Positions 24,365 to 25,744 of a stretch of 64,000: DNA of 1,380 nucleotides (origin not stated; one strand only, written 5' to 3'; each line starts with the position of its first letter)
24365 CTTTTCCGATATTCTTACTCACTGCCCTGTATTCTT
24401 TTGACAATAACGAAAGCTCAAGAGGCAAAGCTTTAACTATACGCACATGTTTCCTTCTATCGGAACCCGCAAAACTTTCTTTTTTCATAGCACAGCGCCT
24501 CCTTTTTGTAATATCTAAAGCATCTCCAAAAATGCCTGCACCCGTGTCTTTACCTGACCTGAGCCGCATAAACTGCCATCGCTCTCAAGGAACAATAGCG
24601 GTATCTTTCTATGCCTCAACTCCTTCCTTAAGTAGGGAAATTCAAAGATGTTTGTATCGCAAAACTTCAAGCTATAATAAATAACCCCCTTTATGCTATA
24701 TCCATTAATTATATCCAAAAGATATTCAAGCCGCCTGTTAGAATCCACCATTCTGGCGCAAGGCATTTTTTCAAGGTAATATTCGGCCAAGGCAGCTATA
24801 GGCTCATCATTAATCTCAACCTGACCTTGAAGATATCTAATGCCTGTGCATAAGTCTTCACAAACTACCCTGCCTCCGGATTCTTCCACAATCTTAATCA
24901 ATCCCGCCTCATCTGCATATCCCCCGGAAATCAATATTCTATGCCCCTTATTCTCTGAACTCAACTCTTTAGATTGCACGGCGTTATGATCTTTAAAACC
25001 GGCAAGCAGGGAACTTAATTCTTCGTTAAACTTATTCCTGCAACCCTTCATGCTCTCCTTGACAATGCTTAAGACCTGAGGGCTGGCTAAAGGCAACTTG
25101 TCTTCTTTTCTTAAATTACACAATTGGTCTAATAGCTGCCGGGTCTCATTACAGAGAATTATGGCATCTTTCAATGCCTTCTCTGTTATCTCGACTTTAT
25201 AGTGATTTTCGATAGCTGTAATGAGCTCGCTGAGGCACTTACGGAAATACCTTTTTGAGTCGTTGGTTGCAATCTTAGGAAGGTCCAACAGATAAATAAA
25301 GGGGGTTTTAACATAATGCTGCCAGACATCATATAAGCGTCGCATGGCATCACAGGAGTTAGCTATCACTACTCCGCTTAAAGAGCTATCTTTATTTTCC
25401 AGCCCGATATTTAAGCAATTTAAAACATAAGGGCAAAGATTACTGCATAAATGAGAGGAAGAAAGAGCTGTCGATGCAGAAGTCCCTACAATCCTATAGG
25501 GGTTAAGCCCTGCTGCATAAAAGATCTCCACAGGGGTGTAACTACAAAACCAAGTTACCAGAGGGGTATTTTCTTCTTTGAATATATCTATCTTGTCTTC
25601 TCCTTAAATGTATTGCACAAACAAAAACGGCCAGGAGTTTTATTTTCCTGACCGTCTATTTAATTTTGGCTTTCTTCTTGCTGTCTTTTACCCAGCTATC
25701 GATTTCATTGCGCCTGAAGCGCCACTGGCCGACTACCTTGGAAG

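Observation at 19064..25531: ATP-activated radical (2-hydroxyacyl-CoA-dehydratase-type) enzyme set combined with ACP, adenylating ligase and a B12-radical-SAM enzyme, co-directional with and overlapping its own kinase/sigma54 regulator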

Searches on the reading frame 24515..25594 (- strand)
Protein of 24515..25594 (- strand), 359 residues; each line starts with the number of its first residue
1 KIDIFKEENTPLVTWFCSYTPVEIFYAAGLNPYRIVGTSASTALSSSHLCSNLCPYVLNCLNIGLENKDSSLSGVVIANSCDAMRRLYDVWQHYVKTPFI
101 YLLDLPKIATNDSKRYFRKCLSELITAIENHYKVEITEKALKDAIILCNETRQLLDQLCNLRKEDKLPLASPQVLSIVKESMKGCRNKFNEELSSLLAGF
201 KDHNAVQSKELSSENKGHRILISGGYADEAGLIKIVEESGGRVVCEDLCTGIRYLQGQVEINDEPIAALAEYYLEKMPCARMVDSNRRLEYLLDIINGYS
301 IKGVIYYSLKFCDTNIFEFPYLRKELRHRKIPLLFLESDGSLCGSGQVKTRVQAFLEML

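Call 4: search_protein_families(library=pfam, proteins=[window:24515-25531:-], max_evalue=0.01)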
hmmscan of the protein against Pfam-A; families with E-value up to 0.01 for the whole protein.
window:24515-25531:- (338 aa): 1 family
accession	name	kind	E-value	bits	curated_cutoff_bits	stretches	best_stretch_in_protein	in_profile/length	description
PF06050.19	HGD-D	-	1.2e-82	278.6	28.4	1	2-338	7-342/342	2-hydroxyglutaryl-CoA dehydratase, D-component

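Call 5: search_protein_families(library=ncbifam, proteins=[window:24515-25531:-], max_evalue=0.001)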
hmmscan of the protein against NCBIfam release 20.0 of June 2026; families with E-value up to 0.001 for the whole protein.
window:24515-25531:- (338 aa): 4 families
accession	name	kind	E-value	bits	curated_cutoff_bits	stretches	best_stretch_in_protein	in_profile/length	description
NF040772.1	double_cubane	equivalog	5.8e-61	206.6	350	1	2-338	33-372/372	double-cubane-cluster-containing anaerobic reductase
NF052456.1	HyiscapDhHadC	equivalog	6.7e-39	133.9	700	1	2-338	41-372/372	(R)-2-hydroxyisocaproyl-CoA dehydratase subunit beta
TIGR03190.1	benz_CoA_bzdN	equivalog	4.8e-37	127.6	453.8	1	2-338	40-371/377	benzoyl-CoA reductase, bzd-type, subunit N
TIGR02263.1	benz_CoA_red_C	equivalog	4.6e-28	98.2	421.15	1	2-314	43-356/380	benzoyl-CoA reductase subunit C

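Call 12: find_homologous_proteins(query=window:24515-25531:-, max_evalue=1e-10)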
Query window:24515-25531:- (338 aa): 481 proteins with E <= 1e-10 among 5157 candidates; the best 120 are listed.
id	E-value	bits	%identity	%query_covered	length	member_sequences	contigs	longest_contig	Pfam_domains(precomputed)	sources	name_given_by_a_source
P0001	1.6e-223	759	100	100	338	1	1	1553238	PF06050.20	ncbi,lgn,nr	ncbi:MAG: 2-hydroxyacyl-CoA dehydratase [Candidatus Omnitrophota bacterium]|nr:MAG: 2-hydroxyacyl-Co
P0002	5.9e-118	412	57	100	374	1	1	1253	PF06050.20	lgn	-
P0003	5.9e-109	382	54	100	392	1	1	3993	PF06050.20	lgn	-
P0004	6.2e-108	379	52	100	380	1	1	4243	PF06050.20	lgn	-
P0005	2.6e-104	367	51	100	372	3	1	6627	PF06050.20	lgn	-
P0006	2.7e-102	360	51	100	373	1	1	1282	PF06050.20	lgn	-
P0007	1.9e-100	354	51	100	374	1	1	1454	PF06050.20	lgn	-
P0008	2.9e-100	354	50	99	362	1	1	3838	PF06050.20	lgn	-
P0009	4.6e-99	350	47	100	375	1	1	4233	PF06050.20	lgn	-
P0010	2.2e-97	344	46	99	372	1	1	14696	PF06050.20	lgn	-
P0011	3.7e-96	340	48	100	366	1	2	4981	PF06050.20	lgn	-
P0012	7.1e-94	333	48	100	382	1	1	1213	PF06050.20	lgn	-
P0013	2.1e-91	324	46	99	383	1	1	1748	PF06050.20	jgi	jgi:benzoyl-CoA reductase/2-hydroxyglutaryl-CoA dehydratase subunit BcrC/BadD/HgdB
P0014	3.1e-91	324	43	100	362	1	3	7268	PF06050.20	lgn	-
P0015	3.3e-91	324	44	99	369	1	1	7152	PF06050.20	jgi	jgi:benzoyl-CoA reductase/2-hydroxyglutaryl-CoA dehydratase subunit BcrC/BadD/HgdB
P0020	2.6e-87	311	43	100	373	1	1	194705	PF06050.20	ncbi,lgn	-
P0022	4.9e-87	310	43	99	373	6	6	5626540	PF06050.20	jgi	jgi:benzoyl-CoA reductase/2-hydroxyglutaryl-CoA dehydratase subunit BcrC/BadD/HgdB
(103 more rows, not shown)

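Call 13: find_encoding_contigs(protein=P0010, flank=10000, max_places=3)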
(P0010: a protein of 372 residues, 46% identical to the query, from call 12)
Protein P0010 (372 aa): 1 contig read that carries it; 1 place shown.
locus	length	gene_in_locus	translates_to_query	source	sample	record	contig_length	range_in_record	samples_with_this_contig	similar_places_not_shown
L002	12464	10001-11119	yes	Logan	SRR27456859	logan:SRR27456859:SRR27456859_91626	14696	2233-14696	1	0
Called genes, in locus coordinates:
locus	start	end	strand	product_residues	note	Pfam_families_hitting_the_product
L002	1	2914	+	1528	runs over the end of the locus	PF18563:TubC_N, PF00668:Condensation, PF00501:AMP-binding, PF13193:AMP-binding_C, PF00550:PP-binding, PF06050:HGD-D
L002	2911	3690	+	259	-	PF01869:BcrAD_BadFG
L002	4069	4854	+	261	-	PF00106:adh_short, PF08659:KR, PF13561:adh_short_C2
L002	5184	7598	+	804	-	PF03176:MMPL, PF02460:Patched, PF12349:Sterol-sensing, PF03176:MMPL, PF00873:ACR_tran, PF12349:Sterol-sensing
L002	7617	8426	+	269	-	PF07044:DUF1329 (weak), PF17131:TP_0789-like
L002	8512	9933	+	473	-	PF06980:DUF1302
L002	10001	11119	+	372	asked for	PF06050:HGD-D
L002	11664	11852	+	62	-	PF13276:HTH_21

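Call 14: find_encoding_contigs(protein=P0020, flank=10000, max_places=3)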
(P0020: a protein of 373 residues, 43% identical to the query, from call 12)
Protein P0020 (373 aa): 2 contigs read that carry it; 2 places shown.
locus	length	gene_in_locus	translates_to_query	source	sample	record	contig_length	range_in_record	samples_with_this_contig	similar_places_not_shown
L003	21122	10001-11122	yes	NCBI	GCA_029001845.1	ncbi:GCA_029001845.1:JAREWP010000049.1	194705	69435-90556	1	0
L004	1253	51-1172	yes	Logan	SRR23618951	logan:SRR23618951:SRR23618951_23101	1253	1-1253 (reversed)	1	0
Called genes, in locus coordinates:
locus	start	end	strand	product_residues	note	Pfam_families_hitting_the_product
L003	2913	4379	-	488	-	PF25919:BSH_CusB (faint), PF25990:Beta-barrel_YknX (weak), PF26002:Beta-barrel_AprE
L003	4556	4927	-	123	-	PF01502:PRA-CH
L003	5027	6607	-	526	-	PF14849:YidC_periplas, PF02096:60KD_IMP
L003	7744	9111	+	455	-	PF06050:HGD-D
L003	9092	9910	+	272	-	PF01869:BcrAD_BadFG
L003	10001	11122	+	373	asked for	PF06050:HGD-D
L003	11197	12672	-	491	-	PF00128:Alpha-amylase, PF22460:Neopullulanase-like_C (weak)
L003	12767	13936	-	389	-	PF08323:Glyco_transf_5, PF20706:GT4-conflict, PF13439:Glyco_transf_4, PF13579:Glyco_trans_4_4, PF00534:Glycos_transf_1, PF13692:Glyco_trans_1_4, PF13524:Glyco_trans_1_2 (weak)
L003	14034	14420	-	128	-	-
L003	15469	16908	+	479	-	PF00224:PK, PF02887:PK_C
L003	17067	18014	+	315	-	PF04392:ABC_sub_bind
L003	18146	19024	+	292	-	PF00535:Glycos_transf_2, PF10111:Glyco_tranf_2_2 (faint)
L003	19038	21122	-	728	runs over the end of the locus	PF00069:Pkinase (weak)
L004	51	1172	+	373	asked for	PF06050:HGD-D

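Call 15: find_encoding_contigs(protein=P0022, flank=10000, max_places=3)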
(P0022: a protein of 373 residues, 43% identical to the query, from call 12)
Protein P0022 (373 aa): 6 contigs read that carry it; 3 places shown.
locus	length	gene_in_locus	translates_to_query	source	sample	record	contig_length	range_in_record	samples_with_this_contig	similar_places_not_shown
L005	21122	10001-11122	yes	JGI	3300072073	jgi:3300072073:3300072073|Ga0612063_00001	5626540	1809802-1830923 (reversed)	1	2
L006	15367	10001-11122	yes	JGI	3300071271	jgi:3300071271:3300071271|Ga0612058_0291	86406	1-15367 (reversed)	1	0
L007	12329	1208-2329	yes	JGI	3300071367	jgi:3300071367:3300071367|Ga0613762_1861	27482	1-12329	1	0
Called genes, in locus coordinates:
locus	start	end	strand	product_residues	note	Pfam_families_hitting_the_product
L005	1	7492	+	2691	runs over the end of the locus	PF00668:Condensation, PF18563:TubC_N, PF00501:AMP-binding, PF13193:AMP-binding_C, PF00550:PP-binding, PF00668:Condensation, PF00501:AMP-binding, PF13193:AMP-binding_C, +1 more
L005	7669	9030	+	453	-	PF06050:HGD-D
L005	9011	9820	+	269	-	PF01869:BcrAD_BadFG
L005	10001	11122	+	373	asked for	PF06050:HGD-D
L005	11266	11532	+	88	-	-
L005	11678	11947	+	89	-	-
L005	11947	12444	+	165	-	PF13701:DDE_Tnp_1_4 (weak)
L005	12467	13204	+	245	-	PF13701:DDE_Tnp_1_4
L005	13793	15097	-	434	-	PF07992:Pyr_redox_2, PF21706:FCSD_central, PF09242:FCSD-flav_bind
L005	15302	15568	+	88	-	PF26604:CBU_0592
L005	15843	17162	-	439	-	PF00089:Trypsin, PF13365:Trypsin_2, PF00595:PDZ, PF13180:PDZ_2, PF17820:PDZ_6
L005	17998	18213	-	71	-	-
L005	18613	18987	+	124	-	PF00164:Ribosom_S12_S23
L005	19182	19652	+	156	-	PF00177:Ribosomal_S7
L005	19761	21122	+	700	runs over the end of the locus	PF00009:GTP_EFTU, PF22042:EF-G_D2, PF03144:GTP_EFTU_D2, PF14492:EFG_III, PF16658:RF3_C (weak), PF03764:EFG_IV, PF00679:EFG_C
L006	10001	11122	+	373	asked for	PF06050:HGD-D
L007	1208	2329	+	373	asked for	PF06050:HGD-D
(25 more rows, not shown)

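Call 19: find_encoding_contigs(protein=P0005, flank=10000, max_places=3)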
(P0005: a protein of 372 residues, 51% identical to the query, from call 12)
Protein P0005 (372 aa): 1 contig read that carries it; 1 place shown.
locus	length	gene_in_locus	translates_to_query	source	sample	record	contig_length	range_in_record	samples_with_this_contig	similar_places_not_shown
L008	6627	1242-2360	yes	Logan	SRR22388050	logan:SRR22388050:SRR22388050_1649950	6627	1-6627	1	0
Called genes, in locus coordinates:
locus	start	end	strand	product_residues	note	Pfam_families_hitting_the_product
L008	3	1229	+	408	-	?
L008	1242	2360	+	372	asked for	PF06050:HGD-D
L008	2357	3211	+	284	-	PF01869:BcrAD_BadFG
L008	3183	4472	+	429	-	PF06050:HGD-D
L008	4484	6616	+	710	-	PF16927:HisKA_7TM, PF01590:GAF (faint), PF13492:GAF_3 (weak), PF00512:HisKA, PF02518:HATPase_c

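Call 20: find_encoding_contigs(protein=P0004, flank=10000, max_places=3)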
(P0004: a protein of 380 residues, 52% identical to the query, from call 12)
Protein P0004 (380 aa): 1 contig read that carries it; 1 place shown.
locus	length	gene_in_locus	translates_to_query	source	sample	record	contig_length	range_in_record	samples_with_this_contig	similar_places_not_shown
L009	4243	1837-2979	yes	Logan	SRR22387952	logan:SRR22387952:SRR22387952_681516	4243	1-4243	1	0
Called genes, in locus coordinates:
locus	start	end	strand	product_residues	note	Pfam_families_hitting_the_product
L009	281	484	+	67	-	PF12728:HTH_17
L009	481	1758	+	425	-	PF03349:Toluene_X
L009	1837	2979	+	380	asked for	PF06050:HGD-D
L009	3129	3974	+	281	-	PF01869:BcrAD_BadFG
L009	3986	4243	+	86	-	?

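Call 30: search_protein_families(library=pfam, proteins=[L008:3-1229:+], max_evalue=0.001)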
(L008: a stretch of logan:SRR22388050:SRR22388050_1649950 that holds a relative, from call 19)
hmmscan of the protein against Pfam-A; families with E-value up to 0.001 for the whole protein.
L008:3-1229:+ (408 aa): 3 families
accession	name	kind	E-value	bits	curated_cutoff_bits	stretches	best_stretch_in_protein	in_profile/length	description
PF03349.22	Toluene_X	-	5.2e-44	150.8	29.7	1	22-380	25-391/421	Outer membrane protein transport protein (OMPP1/FadL/TodX)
PF10677.15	DUF2490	-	4.6e-05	23.7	29.8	0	304-329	35-60/186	Protein of unknown function (DUF2490)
PF13505.12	OMP_b-brl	-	9.2e-05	23.1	28.7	0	82-214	31-155/175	Outer membrane protein beta-barrel domain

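Call 32: search_solved_structures(query=window:24515-25594:-, max_evalue=0.001, show_alignments=3)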
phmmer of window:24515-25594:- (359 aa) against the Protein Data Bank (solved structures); distinct sequences matched with E-value up to 0.001: 5.
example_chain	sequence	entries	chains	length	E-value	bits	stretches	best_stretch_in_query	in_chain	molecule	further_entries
8s02_B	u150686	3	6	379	1.1e-38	136.4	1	12-359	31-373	BzdN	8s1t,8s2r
6eno_A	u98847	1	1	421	6.3e-34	120.7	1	5-359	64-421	Dehydratase family protein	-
7yyl_C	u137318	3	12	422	6.4e-34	120.7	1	5-359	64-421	Dehydratase family protein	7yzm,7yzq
3o3m_B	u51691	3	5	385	3.6e-31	111.7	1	11-359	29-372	beta subunit 2-hydroxyacyl-CoA dehydratase | beta-subunit 2-hydroxyacyl-CoA dehydratase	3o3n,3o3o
9g87_B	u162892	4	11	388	8.6e-24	87.4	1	12-357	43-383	3-methylbenzoyl-CoA reductase gamma subunit MbdN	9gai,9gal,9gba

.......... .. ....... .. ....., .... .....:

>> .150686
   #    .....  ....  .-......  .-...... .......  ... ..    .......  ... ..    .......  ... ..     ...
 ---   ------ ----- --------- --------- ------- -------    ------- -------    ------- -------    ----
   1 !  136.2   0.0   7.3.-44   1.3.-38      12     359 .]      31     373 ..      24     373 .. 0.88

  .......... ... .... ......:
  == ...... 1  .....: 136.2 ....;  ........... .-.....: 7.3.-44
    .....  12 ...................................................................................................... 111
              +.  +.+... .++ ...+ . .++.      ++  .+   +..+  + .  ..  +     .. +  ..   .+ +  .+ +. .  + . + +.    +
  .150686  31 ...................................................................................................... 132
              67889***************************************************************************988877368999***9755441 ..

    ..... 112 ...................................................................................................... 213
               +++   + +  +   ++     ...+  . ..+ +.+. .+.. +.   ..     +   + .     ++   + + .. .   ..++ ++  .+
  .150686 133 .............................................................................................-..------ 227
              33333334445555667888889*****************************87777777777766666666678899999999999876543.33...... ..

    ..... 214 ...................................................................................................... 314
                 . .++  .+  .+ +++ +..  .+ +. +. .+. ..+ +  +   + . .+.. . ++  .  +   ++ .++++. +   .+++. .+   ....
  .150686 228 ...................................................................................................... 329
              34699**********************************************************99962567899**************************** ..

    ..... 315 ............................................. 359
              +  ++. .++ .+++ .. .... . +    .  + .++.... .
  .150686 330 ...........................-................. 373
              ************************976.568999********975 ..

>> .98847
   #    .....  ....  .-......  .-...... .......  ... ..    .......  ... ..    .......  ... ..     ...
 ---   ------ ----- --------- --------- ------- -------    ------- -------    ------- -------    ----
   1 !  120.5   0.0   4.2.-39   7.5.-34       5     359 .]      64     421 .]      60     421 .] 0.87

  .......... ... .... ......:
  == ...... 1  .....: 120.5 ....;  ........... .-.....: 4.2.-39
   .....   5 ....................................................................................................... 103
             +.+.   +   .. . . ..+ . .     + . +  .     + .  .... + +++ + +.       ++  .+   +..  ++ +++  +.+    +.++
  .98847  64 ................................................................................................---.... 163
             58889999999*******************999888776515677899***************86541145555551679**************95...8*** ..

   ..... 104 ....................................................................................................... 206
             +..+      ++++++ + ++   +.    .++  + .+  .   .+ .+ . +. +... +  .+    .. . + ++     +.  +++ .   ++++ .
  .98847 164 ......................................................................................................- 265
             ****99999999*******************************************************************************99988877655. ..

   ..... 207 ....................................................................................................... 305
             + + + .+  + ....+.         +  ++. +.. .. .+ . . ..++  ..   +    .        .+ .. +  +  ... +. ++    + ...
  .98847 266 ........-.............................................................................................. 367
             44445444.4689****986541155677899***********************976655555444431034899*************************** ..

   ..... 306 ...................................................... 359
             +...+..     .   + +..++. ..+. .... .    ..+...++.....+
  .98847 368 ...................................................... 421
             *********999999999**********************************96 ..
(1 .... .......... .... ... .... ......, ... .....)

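Call 44: find_related_loci(query=A2, collection=metagenome_contigs, flank=10000)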
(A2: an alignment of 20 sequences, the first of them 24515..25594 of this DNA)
Query A2 (359 aa) in metagenome_contigs; peptide patterns used: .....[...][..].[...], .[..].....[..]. (x = any residue, [..] = any of these).
148 stretches matched a pattern; 88 encode a relative of the query (tblastn E <= 1e-3); the best 80 are kept; 80 distinct loci.
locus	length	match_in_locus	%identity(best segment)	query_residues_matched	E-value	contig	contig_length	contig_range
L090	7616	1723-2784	46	1-359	1e-113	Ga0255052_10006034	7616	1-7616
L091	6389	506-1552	48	5-358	8e-110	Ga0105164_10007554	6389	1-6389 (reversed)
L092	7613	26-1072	48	5-358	8e-110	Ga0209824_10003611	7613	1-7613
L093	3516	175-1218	43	8-359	2e-102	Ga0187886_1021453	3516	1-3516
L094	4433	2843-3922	45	4-359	1e-101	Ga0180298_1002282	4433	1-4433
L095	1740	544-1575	43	9-357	1e-107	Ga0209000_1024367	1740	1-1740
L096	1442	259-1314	42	1-357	1e-106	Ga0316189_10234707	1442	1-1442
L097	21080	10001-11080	45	4-359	2e-99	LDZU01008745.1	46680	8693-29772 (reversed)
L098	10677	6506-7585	44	4-359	2e-98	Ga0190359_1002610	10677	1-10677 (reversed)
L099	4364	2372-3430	44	1-358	1e-98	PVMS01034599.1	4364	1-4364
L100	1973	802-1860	44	11-359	4e-103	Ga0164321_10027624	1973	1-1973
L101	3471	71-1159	43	1-359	9e-99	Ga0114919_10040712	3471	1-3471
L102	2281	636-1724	43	1-359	4e-101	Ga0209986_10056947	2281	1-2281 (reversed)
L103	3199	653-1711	44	1-358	1e-98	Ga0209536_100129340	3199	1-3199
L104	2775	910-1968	44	11-359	8e-100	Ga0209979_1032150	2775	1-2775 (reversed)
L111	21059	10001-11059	42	11-359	1e-92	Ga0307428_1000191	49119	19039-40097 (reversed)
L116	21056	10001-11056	40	1-357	2e-88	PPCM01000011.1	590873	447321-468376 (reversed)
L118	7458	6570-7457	46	11-308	1e-86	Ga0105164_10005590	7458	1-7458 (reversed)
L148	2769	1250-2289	45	11-359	9e-99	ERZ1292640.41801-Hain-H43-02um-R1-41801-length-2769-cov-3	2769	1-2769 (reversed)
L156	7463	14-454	55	213-359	1e-52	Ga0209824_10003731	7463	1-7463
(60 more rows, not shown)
